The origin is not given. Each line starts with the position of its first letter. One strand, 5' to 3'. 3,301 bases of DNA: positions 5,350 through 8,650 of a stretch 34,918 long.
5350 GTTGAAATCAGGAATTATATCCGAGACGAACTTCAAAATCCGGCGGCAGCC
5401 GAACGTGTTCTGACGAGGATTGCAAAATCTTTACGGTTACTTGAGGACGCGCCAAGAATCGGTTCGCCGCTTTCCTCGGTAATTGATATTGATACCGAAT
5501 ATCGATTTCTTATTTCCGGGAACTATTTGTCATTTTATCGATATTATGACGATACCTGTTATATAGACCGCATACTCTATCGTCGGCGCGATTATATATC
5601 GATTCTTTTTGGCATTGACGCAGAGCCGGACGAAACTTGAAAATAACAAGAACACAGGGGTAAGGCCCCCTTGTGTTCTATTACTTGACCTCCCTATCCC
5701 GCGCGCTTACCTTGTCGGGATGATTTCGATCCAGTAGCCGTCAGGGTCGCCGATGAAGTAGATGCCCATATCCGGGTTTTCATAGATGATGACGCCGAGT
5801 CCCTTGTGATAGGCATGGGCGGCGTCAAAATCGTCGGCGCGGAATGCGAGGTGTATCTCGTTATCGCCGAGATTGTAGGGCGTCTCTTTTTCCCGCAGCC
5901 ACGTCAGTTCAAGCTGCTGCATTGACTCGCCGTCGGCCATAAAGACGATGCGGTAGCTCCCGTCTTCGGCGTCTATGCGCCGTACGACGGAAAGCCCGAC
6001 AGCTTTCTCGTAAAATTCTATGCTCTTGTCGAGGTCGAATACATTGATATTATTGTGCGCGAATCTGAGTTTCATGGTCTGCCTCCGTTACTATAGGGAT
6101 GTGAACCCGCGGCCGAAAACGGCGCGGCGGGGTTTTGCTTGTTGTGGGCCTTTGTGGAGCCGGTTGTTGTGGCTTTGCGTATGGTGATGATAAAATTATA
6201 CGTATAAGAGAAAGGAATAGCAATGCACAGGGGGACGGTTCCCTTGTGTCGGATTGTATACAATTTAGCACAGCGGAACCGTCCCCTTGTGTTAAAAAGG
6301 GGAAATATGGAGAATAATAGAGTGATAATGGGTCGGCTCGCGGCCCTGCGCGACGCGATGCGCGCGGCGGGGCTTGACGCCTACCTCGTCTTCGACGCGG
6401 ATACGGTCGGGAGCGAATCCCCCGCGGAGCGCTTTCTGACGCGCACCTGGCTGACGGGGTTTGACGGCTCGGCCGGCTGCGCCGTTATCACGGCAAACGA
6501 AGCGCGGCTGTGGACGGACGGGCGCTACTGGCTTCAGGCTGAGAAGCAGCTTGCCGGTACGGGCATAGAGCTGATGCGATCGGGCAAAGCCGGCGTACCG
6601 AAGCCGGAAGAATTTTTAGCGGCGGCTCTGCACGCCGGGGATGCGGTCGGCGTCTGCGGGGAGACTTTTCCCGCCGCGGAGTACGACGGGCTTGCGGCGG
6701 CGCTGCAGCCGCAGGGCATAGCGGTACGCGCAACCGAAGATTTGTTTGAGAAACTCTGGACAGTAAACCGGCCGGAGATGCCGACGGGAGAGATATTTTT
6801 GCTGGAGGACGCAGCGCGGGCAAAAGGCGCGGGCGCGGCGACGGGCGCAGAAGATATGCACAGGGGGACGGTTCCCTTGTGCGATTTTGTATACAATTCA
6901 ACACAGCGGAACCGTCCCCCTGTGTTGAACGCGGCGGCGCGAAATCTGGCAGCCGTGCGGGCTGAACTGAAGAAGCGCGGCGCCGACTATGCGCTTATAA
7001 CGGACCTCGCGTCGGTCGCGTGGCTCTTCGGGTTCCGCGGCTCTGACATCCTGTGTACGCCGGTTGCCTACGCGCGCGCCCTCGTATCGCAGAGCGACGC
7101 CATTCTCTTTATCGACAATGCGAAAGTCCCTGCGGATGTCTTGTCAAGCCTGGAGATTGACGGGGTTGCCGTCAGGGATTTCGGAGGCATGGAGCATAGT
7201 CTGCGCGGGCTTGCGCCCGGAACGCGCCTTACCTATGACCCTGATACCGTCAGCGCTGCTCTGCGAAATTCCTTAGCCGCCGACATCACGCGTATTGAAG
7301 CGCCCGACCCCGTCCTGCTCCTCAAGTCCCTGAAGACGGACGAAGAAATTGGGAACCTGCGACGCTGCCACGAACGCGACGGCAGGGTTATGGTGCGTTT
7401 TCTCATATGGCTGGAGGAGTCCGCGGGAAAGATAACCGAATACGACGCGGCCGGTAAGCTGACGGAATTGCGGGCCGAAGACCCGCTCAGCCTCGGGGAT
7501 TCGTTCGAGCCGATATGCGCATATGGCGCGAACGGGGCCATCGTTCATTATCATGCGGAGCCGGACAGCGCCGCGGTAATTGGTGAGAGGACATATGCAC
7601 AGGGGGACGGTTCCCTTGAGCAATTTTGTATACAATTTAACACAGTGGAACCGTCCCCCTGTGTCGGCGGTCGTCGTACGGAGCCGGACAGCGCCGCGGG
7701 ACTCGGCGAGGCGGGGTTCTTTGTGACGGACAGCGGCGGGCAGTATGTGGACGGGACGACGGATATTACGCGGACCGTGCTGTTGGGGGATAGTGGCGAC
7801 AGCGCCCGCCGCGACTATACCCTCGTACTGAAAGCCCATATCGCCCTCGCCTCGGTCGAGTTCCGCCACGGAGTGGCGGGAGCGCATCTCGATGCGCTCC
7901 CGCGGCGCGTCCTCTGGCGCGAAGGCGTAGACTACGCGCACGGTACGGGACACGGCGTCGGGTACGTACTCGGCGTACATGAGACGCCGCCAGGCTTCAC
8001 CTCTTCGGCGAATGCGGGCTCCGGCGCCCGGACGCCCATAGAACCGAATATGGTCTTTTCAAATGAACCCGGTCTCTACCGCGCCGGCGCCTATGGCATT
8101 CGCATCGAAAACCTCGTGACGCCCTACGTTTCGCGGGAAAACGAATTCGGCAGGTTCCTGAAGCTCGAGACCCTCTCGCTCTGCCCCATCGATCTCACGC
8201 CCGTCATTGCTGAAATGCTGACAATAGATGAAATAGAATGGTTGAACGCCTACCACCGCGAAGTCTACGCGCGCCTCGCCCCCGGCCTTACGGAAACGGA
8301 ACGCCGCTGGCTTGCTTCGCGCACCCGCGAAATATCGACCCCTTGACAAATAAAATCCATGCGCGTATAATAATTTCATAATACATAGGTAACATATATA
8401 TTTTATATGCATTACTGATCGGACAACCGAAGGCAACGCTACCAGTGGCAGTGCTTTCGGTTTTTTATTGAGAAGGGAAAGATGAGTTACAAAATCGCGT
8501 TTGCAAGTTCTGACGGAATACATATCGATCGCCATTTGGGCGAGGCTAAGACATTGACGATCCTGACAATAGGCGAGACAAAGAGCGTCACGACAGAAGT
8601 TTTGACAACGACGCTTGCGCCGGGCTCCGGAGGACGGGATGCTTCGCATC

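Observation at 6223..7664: ~70-bp nested-palindromic element present three times in 1.4 kb, twice translated in-frame inside an essential-type peptidase gene (RPE-like behaviour)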

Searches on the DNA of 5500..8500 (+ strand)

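Call 58: search_rna_families(source=window, start=5500, end=8500, threshold=evalue, max_evalue=1)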
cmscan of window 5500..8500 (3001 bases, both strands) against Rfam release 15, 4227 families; matches with E-value up to 1: 4.
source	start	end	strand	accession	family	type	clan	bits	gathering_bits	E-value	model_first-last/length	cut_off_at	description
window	6229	6289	+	RF03644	mir-2064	Gene; miRNA;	-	24.4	100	0.029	1-70/70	no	mir-2064 microRNA precursor family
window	6227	6290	+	RF03173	mir-4504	Gene; miRNA;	-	24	104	0.1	1-92/92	no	mir-4504 microRNA precursor family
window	6809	6945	-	RF02132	HOXB13-AS1_1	Gene; lncRNA;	-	19.5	60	0.44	1-136/136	no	HOXB13 antisense RNA 1 conserved region 1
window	6862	6922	+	RF03644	mir-2064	Gene; miRNA;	-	19.4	100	0.86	1-70/70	no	mir-2064 microRNA precursor family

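Call 66: search_dna_similar(query=window:6849-6930:+, collection=plasmids, mode=distant, max_evalue=0.01, max_rows=15)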
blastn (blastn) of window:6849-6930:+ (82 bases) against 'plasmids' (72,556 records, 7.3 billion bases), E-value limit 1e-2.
No match.

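Call 67: search_dna_similar(query=window:6849-6930:+, collection=phages, mode=distant, max_evalue=0.01, max_rows=15)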
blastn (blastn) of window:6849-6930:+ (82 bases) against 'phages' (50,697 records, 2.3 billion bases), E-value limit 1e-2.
No match.

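Call 80: search_rna_families(sources=[L038, L058, L084, L036, L087, L015, L003, L010, L029, L040, L014, L026, L022, L114, L064, L124, L125, L121], threshold=gathering)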
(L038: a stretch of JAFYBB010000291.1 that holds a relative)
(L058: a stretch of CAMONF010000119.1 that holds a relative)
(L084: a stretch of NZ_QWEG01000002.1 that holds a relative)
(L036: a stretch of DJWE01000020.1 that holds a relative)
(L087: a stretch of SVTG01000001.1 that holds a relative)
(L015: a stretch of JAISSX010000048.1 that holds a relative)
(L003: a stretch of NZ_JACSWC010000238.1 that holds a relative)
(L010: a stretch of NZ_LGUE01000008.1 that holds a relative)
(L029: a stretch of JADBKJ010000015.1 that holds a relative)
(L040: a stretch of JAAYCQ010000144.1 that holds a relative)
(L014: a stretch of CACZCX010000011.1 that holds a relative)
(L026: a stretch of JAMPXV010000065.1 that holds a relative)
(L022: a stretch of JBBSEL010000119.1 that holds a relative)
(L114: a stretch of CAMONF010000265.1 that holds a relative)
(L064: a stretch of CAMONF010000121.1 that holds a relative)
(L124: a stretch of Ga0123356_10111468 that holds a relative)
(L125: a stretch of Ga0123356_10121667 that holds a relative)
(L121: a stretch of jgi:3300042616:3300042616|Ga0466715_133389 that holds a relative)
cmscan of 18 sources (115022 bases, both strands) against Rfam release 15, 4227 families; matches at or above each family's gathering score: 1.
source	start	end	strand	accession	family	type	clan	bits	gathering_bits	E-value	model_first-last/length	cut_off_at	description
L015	598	656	+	RF01747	msiK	Cis-reg;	-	67.7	33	3.1e-14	1-60/60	no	msiK RNA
